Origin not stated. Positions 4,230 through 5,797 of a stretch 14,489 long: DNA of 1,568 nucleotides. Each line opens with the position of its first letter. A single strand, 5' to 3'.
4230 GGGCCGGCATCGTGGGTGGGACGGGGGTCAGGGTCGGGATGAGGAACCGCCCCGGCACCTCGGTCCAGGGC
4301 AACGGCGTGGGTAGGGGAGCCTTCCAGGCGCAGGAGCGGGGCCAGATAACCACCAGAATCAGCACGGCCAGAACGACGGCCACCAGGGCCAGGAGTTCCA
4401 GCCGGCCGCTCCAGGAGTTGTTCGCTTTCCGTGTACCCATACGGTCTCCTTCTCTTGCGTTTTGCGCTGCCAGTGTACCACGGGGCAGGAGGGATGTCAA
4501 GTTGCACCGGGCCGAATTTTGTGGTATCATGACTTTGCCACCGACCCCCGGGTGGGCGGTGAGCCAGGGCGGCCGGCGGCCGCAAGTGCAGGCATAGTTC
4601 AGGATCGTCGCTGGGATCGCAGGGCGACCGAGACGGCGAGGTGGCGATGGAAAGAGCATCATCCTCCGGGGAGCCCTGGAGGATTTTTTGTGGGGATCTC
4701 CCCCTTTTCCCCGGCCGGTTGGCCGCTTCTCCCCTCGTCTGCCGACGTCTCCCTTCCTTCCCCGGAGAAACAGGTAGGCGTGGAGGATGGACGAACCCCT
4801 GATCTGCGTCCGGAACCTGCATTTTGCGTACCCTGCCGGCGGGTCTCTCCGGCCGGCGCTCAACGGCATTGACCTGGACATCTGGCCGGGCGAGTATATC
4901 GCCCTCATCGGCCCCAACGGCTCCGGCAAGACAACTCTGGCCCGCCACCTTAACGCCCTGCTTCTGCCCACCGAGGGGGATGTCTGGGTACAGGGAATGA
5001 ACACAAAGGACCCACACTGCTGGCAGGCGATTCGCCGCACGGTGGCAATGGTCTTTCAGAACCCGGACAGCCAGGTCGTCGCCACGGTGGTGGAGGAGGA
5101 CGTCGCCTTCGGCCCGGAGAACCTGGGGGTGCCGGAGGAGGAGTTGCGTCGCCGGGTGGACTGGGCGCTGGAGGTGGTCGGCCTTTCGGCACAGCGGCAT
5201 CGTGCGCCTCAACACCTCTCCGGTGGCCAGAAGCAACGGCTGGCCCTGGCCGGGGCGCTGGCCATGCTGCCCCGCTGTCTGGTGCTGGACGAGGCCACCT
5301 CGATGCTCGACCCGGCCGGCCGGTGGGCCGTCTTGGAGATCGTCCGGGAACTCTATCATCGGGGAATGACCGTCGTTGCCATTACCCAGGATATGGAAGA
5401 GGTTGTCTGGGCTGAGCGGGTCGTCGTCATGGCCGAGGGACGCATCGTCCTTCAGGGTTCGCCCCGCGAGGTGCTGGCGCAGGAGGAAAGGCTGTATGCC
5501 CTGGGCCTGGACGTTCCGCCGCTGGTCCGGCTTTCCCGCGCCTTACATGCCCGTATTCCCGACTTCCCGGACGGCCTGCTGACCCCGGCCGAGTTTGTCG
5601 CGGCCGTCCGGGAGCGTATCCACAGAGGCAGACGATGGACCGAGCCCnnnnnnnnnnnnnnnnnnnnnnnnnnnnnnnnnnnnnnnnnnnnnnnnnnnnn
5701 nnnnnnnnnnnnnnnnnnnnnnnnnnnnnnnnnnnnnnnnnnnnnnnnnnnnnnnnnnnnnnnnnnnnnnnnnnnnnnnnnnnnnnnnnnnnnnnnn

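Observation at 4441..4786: Candidate attenuator or riboswitch leader upstream of the ECF-panT-coaX operon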

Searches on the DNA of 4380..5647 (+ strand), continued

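Call 50: search_with_rna_model(model_id=R2, sources=[window, L081, L082, L083, L084, L001, L087, L090, L094, L098, L100, L101, L108, L111, L116, L120, L121, L125, L127, L128, L131, L135, L136, L140, L149, L152, L155, L164, L171, L175, L183, L187, L192, L196, L200, L203, L099, L093, L086, L088, L089], max_evalue=1, show_alignments=2)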
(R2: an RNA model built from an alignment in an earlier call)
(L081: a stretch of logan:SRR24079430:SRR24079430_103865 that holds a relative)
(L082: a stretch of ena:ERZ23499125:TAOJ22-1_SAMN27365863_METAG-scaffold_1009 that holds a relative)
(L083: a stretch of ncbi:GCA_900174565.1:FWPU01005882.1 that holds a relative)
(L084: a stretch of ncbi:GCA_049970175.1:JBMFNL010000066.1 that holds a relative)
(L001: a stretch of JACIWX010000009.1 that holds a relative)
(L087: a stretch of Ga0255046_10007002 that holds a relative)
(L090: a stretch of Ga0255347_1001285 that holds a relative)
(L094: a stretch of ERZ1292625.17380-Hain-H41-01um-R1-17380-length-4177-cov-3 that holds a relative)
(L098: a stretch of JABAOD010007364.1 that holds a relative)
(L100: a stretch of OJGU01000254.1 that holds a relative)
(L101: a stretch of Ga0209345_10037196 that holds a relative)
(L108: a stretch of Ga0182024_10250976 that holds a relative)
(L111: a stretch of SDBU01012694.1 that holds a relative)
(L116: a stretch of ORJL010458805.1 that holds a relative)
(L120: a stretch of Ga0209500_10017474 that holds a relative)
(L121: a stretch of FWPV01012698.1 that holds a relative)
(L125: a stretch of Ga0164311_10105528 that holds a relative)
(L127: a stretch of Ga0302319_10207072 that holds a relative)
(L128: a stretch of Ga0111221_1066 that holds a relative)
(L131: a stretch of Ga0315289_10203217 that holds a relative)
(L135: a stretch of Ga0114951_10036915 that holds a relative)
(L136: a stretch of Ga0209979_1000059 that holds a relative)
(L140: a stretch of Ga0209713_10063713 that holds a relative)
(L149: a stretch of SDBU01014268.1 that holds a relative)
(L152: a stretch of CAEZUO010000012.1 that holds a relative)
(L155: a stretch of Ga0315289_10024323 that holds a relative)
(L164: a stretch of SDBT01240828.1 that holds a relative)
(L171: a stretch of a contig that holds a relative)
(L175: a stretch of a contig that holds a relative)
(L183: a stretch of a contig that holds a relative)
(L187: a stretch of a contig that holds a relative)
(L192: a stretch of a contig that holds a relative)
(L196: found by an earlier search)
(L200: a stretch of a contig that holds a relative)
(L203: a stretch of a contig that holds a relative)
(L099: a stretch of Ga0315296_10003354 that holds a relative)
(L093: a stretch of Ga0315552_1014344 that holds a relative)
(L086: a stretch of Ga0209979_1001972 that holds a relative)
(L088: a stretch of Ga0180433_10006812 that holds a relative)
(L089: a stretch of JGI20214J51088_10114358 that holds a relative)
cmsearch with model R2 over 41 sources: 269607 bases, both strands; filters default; matches with E-value up to 1: 40.
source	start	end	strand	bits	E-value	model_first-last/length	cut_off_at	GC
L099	5967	6056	-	85.1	1.9e-19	1-93/93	no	0.44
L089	700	788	-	77.8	1.4e-17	1-93/93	no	0.46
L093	1884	1979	+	76.5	3e-17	1-93/93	no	0.5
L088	8075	8164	-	72.5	3.2e-16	1-93/93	no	0.48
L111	2459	2552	-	71.5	6e-16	1-93/93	no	0.47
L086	7095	7181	+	70.1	1.3e-15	1-93/93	no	0.51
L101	75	177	+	63.9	5.3e-14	1-93/93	no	0.49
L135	1448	1548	-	60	5.3e-13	1-93/93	no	0.56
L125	121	216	-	55.3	8.9e-12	1-93/93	no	0.55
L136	4343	4421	-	54.8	1.2e-11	1-93/93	no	0.59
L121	4265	4353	+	52.7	4e-11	1-93/93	no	0.54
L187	2924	3026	+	50.6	1.4e-10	1-93/93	no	0.47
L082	5890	5996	+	47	1.2e-09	1-93/93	no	0.64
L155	7303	7391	-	46.8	1.3e-09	1-93/93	no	0.65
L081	63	170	+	44.5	5.2e-09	1-93/93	no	0.68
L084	5890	5996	+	43.8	8e-09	1-93/93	no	0.7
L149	1456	1530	-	42.6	1.7e-08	1-93/93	no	0.43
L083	5889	5996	+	41.9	2.4e-08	1-93/93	no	0.7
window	4534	4642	+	40.9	4.4e-08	1-93/93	no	0.72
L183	4773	4872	+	36.4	6.3e-07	1-93/93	no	0.56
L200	1366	1456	-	35.9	8.5e-07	1-93/93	no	0.42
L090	800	888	+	34.2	2.4e-06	1-93/93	no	0.39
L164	2203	2285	-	31.1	1.5e-05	1-93/93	no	0.49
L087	1452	1479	+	30.3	2.4e-05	60-87/93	no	0.68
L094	505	577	-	28.9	5.5e-05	1-93/93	no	0.37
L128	4414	4499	-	28.2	8.4e-05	1-93/93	no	0.48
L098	4208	4236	+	27.3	0.00014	59-88/93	no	0.69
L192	7290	7319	-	25.4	0.00045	60-87/93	no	0.67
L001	2872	2953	+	25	0.00056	1-93/93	no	0.51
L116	348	375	-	23.8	0.0011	60-87/93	no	0.57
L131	216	239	+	23.6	0.0013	62-85/93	no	0.62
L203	1389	1420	+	22.6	0.0024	60-87/93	no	0.72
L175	2064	2095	-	22.2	0.003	60-87/93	no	0.66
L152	966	1049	+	22.1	0.0031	1-93/93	no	0.54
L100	1785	1810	-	19.7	0.013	61-86/93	no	0.65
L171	1026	1055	+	15.6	0.15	62-85/93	no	0.7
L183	4718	4746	+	15.5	0.15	4-28/93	no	0.79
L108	468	503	+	15.3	0.18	60-87/93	no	0.47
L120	2076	2169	+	14.4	0.3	1-93/93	no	0.56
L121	11840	11919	+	12.4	1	1-93/93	no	0.6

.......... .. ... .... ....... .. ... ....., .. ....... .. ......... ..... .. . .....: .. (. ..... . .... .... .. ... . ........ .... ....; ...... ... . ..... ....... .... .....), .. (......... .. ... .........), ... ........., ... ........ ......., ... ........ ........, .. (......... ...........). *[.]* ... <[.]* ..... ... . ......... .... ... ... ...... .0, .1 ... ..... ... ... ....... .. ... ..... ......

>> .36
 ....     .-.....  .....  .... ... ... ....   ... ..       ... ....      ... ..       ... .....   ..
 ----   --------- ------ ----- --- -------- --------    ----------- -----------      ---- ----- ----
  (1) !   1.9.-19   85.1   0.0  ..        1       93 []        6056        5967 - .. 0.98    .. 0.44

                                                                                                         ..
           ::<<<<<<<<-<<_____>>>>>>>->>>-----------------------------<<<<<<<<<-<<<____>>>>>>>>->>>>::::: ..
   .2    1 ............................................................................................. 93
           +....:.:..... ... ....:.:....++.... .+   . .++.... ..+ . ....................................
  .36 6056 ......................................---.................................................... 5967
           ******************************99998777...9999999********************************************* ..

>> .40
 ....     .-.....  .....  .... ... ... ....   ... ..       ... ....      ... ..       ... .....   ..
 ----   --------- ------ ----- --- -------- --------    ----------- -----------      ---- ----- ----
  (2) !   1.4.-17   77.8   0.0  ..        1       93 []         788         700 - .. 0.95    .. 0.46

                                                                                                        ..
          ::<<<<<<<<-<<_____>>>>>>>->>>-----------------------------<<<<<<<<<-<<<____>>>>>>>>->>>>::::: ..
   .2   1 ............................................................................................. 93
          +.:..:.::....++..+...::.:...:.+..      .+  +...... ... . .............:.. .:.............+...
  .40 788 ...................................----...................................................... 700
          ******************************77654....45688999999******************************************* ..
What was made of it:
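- The same model gives 85, 76.5 and 52.7 bits to the three Rfam-positive loci (call 50).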

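Call 58: search_with_rna_model(model_id=R2, source=window, max_evalue=1, filters=off, show_alignments=2)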
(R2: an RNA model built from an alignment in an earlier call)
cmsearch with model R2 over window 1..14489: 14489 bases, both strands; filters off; matches with E-value up to 1: 1.
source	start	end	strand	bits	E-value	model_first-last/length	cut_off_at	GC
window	4534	4642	+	40.9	2.4e-09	1-93/93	no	0.72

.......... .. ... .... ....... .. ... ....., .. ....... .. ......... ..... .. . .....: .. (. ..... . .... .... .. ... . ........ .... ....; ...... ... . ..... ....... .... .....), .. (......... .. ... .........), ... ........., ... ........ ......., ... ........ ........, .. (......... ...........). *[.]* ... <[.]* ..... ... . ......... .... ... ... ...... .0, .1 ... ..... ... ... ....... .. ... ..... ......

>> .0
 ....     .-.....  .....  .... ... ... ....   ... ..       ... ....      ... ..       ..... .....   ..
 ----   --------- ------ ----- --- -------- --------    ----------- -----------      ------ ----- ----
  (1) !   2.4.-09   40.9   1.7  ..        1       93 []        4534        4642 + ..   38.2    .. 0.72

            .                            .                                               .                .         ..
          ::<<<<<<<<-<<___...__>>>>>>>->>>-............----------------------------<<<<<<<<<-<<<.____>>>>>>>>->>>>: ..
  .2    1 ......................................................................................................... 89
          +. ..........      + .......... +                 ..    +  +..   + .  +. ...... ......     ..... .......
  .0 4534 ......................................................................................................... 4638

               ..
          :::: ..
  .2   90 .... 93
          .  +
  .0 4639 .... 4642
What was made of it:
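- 4569..4583 (+): Clade-specific GC-rich hairpin in the linker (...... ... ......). It replaces the AU-rich linker of typical pan RNAs. It appears as an insertion relative to model R2 (call 58).
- On pan RNA motif (RF01749): Model R2 aligns both hairpins, 4534-4642, over positions 1-93 of 93 (call 58).
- Checked: More than chance: a covariance model built without the window's clade finds exactly one hit in the window, 4534-4642, at E 2.4e-9 (call 58).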
